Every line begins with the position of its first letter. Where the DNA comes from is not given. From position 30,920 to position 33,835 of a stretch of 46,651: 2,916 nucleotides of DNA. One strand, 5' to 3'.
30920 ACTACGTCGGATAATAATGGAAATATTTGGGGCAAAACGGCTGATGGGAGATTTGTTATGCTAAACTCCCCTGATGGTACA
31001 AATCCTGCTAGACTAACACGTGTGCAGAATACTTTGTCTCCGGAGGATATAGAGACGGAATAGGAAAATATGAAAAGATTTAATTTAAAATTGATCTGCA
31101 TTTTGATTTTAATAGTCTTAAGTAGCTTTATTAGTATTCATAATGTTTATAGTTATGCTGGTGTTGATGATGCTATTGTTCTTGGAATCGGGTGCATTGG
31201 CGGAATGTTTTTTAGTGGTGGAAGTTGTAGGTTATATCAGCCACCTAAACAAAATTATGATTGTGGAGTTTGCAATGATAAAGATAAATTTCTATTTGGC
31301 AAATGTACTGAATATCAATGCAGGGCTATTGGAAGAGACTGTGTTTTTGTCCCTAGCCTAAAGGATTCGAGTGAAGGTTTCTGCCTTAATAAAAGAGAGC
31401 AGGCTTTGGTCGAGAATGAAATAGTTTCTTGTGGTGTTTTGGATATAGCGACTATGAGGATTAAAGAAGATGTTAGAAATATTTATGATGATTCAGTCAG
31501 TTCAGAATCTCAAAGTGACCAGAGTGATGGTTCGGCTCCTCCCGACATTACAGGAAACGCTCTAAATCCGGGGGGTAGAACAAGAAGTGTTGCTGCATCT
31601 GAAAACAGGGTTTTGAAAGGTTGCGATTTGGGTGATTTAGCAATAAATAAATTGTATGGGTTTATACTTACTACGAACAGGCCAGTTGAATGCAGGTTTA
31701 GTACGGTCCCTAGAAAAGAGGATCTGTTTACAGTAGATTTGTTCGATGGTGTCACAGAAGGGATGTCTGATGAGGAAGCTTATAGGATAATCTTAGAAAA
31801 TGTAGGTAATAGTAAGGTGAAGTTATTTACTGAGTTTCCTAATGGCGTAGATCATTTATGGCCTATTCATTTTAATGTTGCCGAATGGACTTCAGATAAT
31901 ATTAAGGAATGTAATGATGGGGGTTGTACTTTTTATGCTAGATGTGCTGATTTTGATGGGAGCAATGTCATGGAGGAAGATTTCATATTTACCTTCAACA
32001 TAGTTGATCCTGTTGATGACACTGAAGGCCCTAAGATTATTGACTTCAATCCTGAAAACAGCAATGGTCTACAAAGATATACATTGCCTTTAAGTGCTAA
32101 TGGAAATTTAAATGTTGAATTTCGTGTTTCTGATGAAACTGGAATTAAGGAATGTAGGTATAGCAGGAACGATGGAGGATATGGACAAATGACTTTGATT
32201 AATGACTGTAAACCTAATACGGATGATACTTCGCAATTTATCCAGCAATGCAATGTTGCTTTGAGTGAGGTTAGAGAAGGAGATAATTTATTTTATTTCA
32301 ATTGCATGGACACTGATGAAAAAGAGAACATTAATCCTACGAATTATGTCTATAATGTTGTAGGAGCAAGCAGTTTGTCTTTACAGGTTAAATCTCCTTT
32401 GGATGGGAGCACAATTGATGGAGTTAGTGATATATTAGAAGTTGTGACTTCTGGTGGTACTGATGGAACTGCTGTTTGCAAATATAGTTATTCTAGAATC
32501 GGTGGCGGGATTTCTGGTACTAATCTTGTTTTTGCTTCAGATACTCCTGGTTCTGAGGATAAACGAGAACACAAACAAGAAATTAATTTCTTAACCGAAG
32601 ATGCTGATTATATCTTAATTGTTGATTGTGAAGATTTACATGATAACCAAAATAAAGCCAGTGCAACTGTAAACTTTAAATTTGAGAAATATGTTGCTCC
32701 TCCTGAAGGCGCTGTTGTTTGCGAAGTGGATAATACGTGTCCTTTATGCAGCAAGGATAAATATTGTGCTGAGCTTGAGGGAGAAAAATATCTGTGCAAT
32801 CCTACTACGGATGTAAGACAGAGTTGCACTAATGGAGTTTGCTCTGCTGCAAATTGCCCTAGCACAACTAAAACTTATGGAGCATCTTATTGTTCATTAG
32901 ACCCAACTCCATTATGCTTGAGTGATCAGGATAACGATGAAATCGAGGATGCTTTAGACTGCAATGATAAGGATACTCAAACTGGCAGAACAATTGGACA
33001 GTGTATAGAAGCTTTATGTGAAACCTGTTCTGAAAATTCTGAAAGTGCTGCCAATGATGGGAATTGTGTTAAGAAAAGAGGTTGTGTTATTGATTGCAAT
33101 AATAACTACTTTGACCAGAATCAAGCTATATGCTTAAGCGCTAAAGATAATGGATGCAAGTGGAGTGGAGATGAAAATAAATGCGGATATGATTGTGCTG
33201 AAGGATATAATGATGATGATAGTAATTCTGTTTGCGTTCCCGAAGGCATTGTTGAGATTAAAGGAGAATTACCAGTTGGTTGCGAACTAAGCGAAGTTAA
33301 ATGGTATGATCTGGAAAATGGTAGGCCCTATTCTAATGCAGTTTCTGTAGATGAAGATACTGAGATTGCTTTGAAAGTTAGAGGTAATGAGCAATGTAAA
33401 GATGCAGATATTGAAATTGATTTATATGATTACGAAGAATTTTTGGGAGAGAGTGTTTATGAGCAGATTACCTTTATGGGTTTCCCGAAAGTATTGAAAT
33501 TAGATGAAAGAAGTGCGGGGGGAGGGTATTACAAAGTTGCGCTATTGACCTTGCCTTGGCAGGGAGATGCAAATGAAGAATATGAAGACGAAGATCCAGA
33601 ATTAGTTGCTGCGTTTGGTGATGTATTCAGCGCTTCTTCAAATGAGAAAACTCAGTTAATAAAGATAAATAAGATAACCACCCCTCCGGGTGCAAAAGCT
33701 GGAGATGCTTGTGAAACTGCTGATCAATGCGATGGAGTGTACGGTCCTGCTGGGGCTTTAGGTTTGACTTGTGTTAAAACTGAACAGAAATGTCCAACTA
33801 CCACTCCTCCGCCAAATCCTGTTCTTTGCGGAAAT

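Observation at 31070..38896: Mosaic architecture of the 2608-aa giant protein, including eukaryote-like thrombospondin type 3 repeats and Cys-rich DNDCD repeats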

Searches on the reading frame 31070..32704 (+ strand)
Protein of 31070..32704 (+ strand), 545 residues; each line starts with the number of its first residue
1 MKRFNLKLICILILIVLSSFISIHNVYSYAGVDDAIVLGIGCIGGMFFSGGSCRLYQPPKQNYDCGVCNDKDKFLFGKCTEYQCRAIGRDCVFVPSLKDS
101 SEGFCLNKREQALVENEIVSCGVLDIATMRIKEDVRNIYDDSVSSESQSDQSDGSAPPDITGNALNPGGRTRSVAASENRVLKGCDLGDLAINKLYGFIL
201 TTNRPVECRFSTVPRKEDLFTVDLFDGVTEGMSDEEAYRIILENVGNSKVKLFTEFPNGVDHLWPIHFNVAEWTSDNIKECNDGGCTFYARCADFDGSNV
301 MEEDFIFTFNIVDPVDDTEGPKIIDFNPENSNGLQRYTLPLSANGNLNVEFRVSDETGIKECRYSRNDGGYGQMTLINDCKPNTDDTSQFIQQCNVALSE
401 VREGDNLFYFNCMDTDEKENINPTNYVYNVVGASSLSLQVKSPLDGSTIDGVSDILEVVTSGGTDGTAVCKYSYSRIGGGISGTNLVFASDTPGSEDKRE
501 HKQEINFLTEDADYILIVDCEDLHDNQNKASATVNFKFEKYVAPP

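Call 41: find_related_loci(query=A4, collection=genome_contigs, flank=10000)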
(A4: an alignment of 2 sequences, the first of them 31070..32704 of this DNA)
Query A4 (545 aa) in genome_contigs; peptide patterns used: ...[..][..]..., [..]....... (x = any residue, [..] = any of these).
24 stretches matched a pattern; 1 encode a relative of the query (tblastn E <= 1e-3); 1 distinct loci.
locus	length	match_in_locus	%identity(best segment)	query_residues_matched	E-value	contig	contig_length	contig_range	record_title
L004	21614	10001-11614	53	2-540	0e+0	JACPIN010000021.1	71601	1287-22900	MAG: Candidatus Woesearchaeota archaeon isolate NC_groundwater_441_Ag_B-0.1um_35_15 GD18-4_B1_scaffold_1287743, whole ge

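Call 46: search_protein_representatives(alignment_id=A4)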
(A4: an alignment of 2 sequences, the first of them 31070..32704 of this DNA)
Query: 2 sequences, 558 profile positions. Proteins with E-value up to 0.001 (for the whole library): 298; up to 1e-10: 103; up to 1e-30: 7. The best 150 are listed.
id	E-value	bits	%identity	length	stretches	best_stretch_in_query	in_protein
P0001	0.0e+00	1110.9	-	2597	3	13-558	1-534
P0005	1.7e-117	409.9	-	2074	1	1-558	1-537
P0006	1.0e-86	308.3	-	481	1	11-455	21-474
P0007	4.7e-42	160.8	-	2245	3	285-535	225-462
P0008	1.2e-32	129.8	-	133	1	2-130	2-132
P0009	1.3e-32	129.7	-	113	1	6-112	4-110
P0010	6.6e-31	124.1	-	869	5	5-123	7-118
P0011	4.2e-29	118.1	-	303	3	18-105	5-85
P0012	3.9e-27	111.6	-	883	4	285-552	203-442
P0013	8.1e-26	107.3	-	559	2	284-487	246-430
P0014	1.4e-25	106.5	-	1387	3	6-97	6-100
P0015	2.0e-25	105.9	-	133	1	286-391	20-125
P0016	2.4e-24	102.4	-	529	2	283-452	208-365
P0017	9.1e-20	87.3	-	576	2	285-450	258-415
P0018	2.1e-19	86.1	-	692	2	278-555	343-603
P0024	3.1e-17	78.9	-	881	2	290-550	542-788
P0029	1.3e-15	73.6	-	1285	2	280-539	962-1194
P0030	2.0e-15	73.0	-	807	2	278-543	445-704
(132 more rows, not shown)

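Call 49: list_cluster_members(proteins=[P0005, P0007, P0010, P0012, P0024, P0030, P0006, P0014, P0029, P0001])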
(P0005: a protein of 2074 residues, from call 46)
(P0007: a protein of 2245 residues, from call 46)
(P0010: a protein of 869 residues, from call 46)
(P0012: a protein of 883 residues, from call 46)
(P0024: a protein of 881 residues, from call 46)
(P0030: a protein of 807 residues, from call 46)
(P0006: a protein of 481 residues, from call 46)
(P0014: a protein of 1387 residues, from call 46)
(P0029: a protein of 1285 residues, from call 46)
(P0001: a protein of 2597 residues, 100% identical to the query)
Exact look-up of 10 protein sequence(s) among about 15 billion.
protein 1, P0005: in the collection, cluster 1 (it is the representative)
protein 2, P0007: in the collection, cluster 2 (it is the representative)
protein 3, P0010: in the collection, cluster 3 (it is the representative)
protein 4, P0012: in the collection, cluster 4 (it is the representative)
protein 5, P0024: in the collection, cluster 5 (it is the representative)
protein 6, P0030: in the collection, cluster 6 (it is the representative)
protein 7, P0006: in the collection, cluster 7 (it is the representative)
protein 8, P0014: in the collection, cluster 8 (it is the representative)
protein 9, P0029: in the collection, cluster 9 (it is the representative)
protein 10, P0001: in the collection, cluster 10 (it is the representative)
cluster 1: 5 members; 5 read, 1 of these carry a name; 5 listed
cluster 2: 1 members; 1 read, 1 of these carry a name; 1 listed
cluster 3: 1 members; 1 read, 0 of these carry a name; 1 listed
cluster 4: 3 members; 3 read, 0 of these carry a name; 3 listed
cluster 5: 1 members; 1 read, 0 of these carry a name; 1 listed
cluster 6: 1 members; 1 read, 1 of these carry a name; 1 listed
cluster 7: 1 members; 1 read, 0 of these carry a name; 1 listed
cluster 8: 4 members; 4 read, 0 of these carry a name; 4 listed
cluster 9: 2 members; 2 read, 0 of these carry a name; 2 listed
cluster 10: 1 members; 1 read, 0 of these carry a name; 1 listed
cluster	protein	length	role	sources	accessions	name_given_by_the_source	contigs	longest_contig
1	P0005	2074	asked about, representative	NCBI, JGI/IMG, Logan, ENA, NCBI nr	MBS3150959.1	PKD domain-containing protein [Candidatus Woesearchaeota archaeon]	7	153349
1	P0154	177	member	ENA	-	-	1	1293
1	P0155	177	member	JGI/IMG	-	-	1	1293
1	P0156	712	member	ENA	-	-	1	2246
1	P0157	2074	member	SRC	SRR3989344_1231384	-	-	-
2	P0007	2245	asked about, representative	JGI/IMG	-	hypothetical protein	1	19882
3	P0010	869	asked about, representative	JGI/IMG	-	-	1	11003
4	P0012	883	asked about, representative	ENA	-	-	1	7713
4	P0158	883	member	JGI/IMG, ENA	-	-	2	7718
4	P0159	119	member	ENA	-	-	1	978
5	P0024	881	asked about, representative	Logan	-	-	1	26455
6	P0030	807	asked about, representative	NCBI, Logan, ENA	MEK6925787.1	MAG: hypothetical protein AABW50_00765 [Nanoarchaeota archaeon]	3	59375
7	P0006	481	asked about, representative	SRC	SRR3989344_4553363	-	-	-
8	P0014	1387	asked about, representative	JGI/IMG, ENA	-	-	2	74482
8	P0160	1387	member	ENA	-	-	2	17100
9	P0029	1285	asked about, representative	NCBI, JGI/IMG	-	-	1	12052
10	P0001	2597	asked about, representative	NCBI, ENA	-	-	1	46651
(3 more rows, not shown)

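Call 50: find_encoding_contigs(protein=P0005, flank=10000, max_places=2)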
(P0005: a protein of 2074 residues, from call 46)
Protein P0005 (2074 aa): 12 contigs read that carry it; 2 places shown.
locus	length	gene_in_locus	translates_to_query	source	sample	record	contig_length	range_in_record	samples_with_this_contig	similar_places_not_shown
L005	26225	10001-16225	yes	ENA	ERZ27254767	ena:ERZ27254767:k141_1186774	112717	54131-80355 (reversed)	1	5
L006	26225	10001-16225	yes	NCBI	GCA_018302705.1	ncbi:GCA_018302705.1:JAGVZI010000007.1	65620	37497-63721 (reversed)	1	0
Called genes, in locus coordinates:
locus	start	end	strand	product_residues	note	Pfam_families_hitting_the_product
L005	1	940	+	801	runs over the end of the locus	-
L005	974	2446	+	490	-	-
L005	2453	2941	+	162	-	-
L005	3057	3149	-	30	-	-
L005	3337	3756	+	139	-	-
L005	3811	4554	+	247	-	PF00705:PCNA_N, PF02144:Rad1 (weak), PF04139:Rad9 (weak), PF02747:PCNA_C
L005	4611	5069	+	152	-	PF01613:Flavin_Reduct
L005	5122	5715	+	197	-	-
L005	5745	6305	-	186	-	-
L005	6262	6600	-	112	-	-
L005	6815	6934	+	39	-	-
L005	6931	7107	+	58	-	-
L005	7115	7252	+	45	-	-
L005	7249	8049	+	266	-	-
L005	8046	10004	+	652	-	-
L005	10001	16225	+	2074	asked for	PF18911:PKD_4 (weak), PF00801:PKD, PF18911:PKD_4, PF00801:PKD, PF18911:PKD_4, PF18911:PKD_4, PF00801:PKD, PF18884:TSP3_bac, +4 more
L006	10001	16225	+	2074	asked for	PF18911:PKD_4 (weak), PF00801:PKD, PF18911:PKD_4, PF00801:PKD, PF18911:PKD_4, PF18911:PKD_4, PF00801:PKD, PF18884:TSP3_bac, +4 more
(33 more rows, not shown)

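Call 70: predict_structure(alignment_id=A5)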
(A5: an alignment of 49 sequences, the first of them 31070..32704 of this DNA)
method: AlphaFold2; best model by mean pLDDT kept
length: 545 residues; sequences in the alignment: 49
mean_pLDDT: 79.4   pTM: 0.58
mean pLDDT of the five models: 79.4, 78.5, 78.5, 77.0, 76.7
residues with pLDDT >= 90: 205; 70-90: 206; 50-70: 79; < 50: 55
segments of 3 or more residues with pLDDT < 50: 23-31, 143-171, 173-179, 329-334
pLDDT, mean of each block of 10 residues (from residue 1): 61 76 48 53 54 75 90 83 92 76 84 85 84 69 48 41 36 47 86 90 91 76 86 87 76 79 89 89 90 88 92 79 72 56 81 91 97 97 79 93 93 94 90 91 94 91 89 89 76 70 84 93 77 92 70
secondary structure, 60 per line:
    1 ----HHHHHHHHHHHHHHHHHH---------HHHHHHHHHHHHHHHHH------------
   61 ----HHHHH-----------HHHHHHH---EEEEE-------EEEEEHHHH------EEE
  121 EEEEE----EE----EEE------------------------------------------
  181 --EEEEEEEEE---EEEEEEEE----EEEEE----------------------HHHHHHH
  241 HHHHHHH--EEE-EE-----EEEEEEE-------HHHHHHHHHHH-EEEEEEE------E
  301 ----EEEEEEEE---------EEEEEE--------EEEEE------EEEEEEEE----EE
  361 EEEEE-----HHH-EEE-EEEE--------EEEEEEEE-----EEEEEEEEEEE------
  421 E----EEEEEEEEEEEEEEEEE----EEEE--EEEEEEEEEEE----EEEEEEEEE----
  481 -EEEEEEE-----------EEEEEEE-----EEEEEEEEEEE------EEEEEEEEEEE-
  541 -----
elements in order: H5-22 H32-48 H65-69 H81-87 E91-95 E103-107 H108-111 E118-125 E136-138 E183-191 E195-202 E207-211 H234-247 E250-252 E261-267 H275-285 E287-293 E305-312 E322-327 E336-340 E347-354 E359-365 E375-377 E379-382 E391-398 E404-414 E426-442 E447-450 E453-463 E468-476 E482-488 E500-506 E512-522 E529-539

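Call 75: fold_search(model_id=the predicted structure, library=pdb)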
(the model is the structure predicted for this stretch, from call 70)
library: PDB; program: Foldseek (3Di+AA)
matches with E <= 10: 1954; with E <= 0.001: 274
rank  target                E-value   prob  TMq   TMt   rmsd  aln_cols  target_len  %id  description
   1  4y61_A                1.9e-09  1.00  0.18  0.21  17.0       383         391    8  Crystal structure of the complex between Slitrk2 LRR1 and PTP delta Ig1-Fn1 (released 2015-06-03)
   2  9b4h_A                3.0e-09  1.00  0.18  0.08  15.6       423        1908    9  Chlamydomonas reinhardtii mastigoneme filament (released 2024-04-10)
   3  8wa2_C                3.7e-09  1.00  0.18  0.10  13.8       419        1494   10  cryo-EM structure of native mastigonemes isolated from Chlamydomonas reinhardtii at 3.0 angstrom resolution (released 2024-04-10)
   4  2rjm                  5.2e-09  1.00  0.20  0.33  18.7       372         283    8  3Ig structure of titin domains I67-I69 E-to-A mutated variant (released 2008-01-22)
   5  9ijj_C                6.1e-09  1.00  0.15  0.09  22.1       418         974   10  In situ structure of the central apparatus in mouse sperm axoneme. (released 2025-06-04)
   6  2rik                  1.2e-08  1.00  0.20  0.32  18.8       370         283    8  I-band fragment I67-I69 from titin (released 2008-01-22)
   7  8dfp_A                1.5e-08  1.00  0.23  0.27  15.3       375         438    8  Ectodomain of full-length KIT(DupA502,Y503)-SCF dimers (released 2023-03-29)
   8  5ope                  1.8e-08  1.00  0.23  0.31  15.4       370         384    9  Robo1 Ig1-4 crystals form 2 (released 2018-01-17)
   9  9qk2_F                4.5e-08  1.00  0.17  0.15  17.5       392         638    5  Structure of the Complement classical and lectin pathway C3 convertase in complex with substrate C3 (released 2025-12-24)
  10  5k6w_A                4.5e-08  1.00  0.18  0.20  18.4       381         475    9  Sidekick-1 immunoglobulin domains 1-5 (released 2016-09-28)
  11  8wa2_D                4.8e-08  1.00  0.18  0.09  14.0       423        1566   11  cryo-EM structure of native mastigonemes isolated from Chlamydomonas reinhardtii at 3.0 angstrom resolution (released 2024-04-10)
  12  7z3r_B                6.3e-08  1.00  0.17  0.26  14.1       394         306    8  Crystal structure of the mouse leptin:LepR-IgCRH2 complex to 2.95 A resolution. (released 2023-03-22)
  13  8dfm_A                1.1e-07  1.00  0.24  0.28  14.9       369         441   11  Ectodomain of full-length wild-type KIT-SCF dimers (released 2023-03-29)
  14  4liq_E                1.6e-07  1.00  0.20  0.23  15.6       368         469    7  Structure of the extracellular domain of human CSF-1 receptor in complex with the Fab fragment of RG7155 (released 2014-06-18)
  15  8egw_A                4.1e-07  1.00  0.22  0.33  17.9       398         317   11  Complex of Fat4(EC1-4) bound to Dchs1(EC1-3) (released 2023-02-22)
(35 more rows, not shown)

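Call 108: fold_search(model_id=the predicted structure, library=viral)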
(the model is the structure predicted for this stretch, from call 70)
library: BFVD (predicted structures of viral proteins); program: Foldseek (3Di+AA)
matches with E <= 10: 978; with E <= 0.001: 259
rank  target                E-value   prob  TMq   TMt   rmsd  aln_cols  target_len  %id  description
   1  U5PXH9                3.0e-10  1.00  0.17  0.10  14.9       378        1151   12  Tail fiber protein [Clavibacter phage CN1A]
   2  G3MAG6                1.7e-09  1.00  0.20  0.11  21.5       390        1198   11  Gp425 [Bacillus phage G]
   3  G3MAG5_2              2.2e-09  1.00  0.20  0.15  21.7       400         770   12  Gp424 [Bacillus phage G]
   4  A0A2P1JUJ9            4.3e-09  1.00  0.23  0.16  12.7       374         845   11  Fibronectin type-III domain-containing protein [Bacillus phage Anath]
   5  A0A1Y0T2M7            7.1e-09  1.00  0.18  0.13  21.7       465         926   10  Glycoside hydrolase family 5 domain-containing protein [Pseudomonas phage Skulduggery]
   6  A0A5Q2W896            1.4e-08  1.00  0.26  0.20  14.2       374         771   10  (no name in the UniProt tables at hand)
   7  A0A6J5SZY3            1.5e-08  1.00  0.16  0.09  18.3       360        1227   14  Ig [uncultured Caudovirales phage]
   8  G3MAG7                1.7e-08  1.00  0.22  0.12  16.8       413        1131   11  Gp426 [Bacillus phage G]
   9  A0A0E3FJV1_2          1.8e-08  1.00  0.23  0.15  16.1       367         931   10  Virion structural protein [Synechococcus phage ACG-2014j]
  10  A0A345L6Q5            2.5e-08  1.00  0.16  0.18  15.8       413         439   10  Uncharacterized protein [Serratia phage Scapp]
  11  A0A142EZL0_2          2.5e-08  1.00  0.13  0.08  26.9       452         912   11  (no name in the UniProt tables at hand)
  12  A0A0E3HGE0            3.2e-08  1.00  0.22  0.22  15.9       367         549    7  Virion structural protein [Synechococcus phage ACG-2014i]
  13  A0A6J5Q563            3.2e-08  1.00  0.17  0.13  17.9       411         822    9  Big-1 (Bacterial Ig-like domain 1) domain containing protein [uncultured Caudovirales phage]
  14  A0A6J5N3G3            3.3e-08  1.00  0.20  0.15  11.4       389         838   10  Tip attachment protein J [uncultured Caudovirales phage]
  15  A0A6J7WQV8            3.3e-08  1.00  0.17  0.09  19.8       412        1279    9  Uncharacterized protein [uncultured Caudovirales phage]
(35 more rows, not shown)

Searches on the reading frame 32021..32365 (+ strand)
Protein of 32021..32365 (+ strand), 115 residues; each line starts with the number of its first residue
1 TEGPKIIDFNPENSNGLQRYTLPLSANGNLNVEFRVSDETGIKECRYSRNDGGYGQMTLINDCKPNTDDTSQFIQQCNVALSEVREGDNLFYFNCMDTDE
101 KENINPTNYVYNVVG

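Call 24: search_protein_families(library=pfam, proteins=[window:32021-32365:+], max_evalue=1)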
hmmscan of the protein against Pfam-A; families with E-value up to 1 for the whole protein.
window:32021-32365:+ (115 aa): 1 family
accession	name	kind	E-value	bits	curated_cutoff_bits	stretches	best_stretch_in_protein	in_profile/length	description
PF09227.15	Bubble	-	0.1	13.4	23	1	18-67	11-53/64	Bubble protein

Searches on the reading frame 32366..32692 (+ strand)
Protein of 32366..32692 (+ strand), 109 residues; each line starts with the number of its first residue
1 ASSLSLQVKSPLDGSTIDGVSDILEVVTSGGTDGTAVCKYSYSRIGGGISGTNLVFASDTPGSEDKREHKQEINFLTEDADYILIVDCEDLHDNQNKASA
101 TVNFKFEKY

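Call 25: search_protein_families(library=pfam, proteins=[window:32366-32692:+], max_evalue=1)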
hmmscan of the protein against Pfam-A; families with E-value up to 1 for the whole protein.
window:32366-32692:+ (109 aa): 1 family
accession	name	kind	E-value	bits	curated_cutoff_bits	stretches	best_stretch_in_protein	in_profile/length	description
PF15633.11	Tox-ART-HYD1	-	0.06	14.4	25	1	49-104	28-86/97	HYD1 signature containing ADP-ribosyltransferase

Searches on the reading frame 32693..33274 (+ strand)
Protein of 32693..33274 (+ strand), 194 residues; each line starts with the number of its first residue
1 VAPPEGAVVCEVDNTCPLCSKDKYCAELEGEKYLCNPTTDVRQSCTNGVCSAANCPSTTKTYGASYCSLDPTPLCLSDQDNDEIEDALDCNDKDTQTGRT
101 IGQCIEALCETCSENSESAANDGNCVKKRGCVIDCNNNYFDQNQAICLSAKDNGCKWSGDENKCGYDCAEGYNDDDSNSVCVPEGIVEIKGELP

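Call 24: search_protein_families(library=pfam, proteins=[window:32693-33274:+], max_evalue=1)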
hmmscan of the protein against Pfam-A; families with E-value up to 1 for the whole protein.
window:32693-33274:+ (194 aa): 1 family
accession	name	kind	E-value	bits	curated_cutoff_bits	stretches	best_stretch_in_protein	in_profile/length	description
PF01437.31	PSI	-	0.025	15.3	23.1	1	142-173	6-41/52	Plexin repeat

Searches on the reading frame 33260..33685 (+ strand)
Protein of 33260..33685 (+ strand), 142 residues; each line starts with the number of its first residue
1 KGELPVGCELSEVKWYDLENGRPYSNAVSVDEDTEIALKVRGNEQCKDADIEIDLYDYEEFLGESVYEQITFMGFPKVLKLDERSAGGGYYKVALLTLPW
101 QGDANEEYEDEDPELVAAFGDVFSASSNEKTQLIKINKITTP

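Call 24: search_protein_families(library=pfam, proteins=[window:33260-33685:+], max_evalue=1)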
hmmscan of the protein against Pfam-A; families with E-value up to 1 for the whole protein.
window:33260-33685:+ (142 aa): 0 families
